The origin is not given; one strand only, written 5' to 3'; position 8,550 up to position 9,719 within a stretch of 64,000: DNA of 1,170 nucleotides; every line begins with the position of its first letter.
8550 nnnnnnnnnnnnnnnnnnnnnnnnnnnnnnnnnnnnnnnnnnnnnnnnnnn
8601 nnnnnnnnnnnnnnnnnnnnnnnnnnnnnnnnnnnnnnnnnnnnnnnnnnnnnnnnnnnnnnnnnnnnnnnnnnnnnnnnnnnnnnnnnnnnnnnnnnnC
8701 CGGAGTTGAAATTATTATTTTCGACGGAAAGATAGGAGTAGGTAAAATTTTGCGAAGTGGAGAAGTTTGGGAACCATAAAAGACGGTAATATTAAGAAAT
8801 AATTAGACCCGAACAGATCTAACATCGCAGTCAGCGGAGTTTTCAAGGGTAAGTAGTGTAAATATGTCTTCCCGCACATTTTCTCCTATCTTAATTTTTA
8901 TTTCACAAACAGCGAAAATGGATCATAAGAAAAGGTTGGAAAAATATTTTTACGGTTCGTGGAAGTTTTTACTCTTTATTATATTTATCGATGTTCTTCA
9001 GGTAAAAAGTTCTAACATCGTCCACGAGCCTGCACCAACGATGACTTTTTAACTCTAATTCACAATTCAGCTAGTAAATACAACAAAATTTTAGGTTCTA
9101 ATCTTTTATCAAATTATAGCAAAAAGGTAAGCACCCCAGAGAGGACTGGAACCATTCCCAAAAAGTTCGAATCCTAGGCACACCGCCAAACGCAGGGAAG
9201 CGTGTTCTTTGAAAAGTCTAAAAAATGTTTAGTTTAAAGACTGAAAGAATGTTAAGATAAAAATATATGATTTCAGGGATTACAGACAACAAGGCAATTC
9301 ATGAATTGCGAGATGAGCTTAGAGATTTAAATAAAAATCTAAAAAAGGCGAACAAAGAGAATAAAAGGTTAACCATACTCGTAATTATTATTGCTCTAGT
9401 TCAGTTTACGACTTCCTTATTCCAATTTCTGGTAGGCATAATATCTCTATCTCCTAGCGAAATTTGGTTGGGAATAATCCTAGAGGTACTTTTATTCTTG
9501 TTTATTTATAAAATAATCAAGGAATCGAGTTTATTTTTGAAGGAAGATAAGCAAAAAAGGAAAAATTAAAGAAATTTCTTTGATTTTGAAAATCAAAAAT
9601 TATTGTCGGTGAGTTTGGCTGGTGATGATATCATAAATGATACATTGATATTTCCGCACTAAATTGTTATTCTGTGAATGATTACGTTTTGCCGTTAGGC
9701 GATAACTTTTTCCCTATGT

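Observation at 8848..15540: Dispersed ~190-bp repeat family (two full and two partial copies) concentrated in an 8-kb accessory-like segment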

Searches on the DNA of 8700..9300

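Call 34: search_rna_families(source=window, start=8700, end=9300, threshold=evalue, max_evalue=10, show_alignments=3)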
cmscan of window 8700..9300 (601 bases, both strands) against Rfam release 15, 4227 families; matches with E-value up to 10: 7.
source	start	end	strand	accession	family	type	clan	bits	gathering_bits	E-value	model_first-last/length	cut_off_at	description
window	8956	9027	-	RF00049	SNORD36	Gene; snRNA; snoRNA; CD-box;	CL00051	20.3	30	1.5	1-77/77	no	Small nucleolar RNA SNORD36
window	9006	9071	-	RF02495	ohsC_RNA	Gene; antitoxin;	-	19.7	50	2.2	1-77/77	no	Oppression of Hydrophobic ORF by sRNA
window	9203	9282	+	RF01183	SNORD19B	Gene; snRNA; snoRNA; CD-box;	CL00048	18.7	50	3.7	1-84/84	no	Small nucleolar RNA SNORD19B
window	8987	9021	-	RF03315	mir-723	Gene; miRNA;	-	17.6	63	1.7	12-48/60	no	mir-723 microRNA precursor family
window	8940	9051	-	RF04184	BTnc060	Gene; sRNA;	-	17.3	228.9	3.6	1-213/213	no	Bacteroides sRNA BTnc060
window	9117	9214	+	RF02145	MEG8_1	Gene; lncRNA;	-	14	70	0.76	1-97/97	no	Maternally expressed 8 exon 1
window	8788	8869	+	RF01559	DdR1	Gene; snRNA; snoRNA; CD-box;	-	14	70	8.4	1-66/66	no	Dictyostelium snoRNA DdR1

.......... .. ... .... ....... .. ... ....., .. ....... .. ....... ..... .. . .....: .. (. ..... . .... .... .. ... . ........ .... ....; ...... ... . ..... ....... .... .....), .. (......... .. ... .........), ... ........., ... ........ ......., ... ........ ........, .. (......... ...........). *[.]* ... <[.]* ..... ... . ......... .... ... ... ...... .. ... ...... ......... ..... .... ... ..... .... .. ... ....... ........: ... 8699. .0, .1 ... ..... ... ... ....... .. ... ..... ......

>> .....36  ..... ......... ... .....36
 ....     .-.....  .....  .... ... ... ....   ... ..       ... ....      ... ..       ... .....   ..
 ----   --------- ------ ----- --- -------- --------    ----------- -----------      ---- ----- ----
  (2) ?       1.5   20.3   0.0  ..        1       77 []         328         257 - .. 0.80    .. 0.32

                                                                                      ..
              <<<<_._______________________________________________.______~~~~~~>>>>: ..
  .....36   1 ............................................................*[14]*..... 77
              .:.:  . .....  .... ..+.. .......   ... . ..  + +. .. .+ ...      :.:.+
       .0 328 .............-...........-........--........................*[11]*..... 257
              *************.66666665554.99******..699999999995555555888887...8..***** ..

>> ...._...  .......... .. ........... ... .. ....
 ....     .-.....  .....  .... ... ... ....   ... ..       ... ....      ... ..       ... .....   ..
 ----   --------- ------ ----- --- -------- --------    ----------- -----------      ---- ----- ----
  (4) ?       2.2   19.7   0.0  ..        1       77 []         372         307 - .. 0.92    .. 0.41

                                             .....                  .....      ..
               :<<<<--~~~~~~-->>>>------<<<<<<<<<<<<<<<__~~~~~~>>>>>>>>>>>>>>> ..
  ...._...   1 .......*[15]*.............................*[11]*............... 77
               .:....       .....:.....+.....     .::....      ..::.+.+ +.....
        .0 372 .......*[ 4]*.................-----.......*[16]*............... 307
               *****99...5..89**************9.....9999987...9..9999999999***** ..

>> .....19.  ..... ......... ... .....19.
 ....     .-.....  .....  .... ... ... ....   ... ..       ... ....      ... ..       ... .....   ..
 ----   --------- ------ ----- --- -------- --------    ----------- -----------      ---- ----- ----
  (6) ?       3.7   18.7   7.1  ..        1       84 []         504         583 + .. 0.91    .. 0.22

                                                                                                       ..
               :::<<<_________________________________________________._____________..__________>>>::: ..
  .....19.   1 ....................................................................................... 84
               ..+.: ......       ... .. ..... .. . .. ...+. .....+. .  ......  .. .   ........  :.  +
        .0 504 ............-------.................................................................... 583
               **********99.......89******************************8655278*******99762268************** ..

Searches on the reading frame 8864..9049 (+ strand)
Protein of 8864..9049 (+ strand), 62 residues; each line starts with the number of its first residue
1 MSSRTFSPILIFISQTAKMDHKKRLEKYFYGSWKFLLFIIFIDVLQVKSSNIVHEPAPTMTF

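Call 25: search_protein_representatives(protein=window:8864-9049:+)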
Query: 62 residues. Proteins with E-value up to 0.001 (for the whole library): 0; up to 1e-10: 0; up to 1e-30: 0. The best 0 are listed.

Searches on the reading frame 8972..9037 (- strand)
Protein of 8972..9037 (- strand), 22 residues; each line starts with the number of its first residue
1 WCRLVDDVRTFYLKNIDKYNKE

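Call 96: search_protein_families(library=pfam, proteins=[window:8972-9037:-], max_evalue=10)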
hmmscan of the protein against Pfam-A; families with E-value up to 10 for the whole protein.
seq(22 aa): 0 families

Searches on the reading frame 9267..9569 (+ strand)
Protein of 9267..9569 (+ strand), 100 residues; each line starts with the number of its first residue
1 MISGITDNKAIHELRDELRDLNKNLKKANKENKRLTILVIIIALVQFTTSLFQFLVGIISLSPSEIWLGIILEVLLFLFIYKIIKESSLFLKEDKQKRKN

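Call 14: search_protein_families(library=pfam, proteins=[window:9267-9569:+], max_evalue=0.01)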
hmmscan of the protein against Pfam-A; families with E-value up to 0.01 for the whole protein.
window:9267-9569:+ (100 aa): 0 families

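Call 48: search_protein_families(library=padloc, proteins=[window:9267-9569:+], max_evalue=0.01)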
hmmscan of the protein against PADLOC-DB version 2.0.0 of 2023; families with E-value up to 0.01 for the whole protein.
window:9267-9569:+ (100 aa): 1 family
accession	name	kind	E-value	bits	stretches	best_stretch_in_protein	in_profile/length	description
PDLC01174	CorA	-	0.0057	13.6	1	10-85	362-439/446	CorA-like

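Call 83: search_protein_families(library=ncbifam, proteins=[window:9267-9569:+], max_evalue=0.001)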
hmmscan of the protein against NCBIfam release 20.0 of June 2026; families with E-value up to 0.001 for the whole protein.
window:9267-9569:+ (100 aa): 0 families
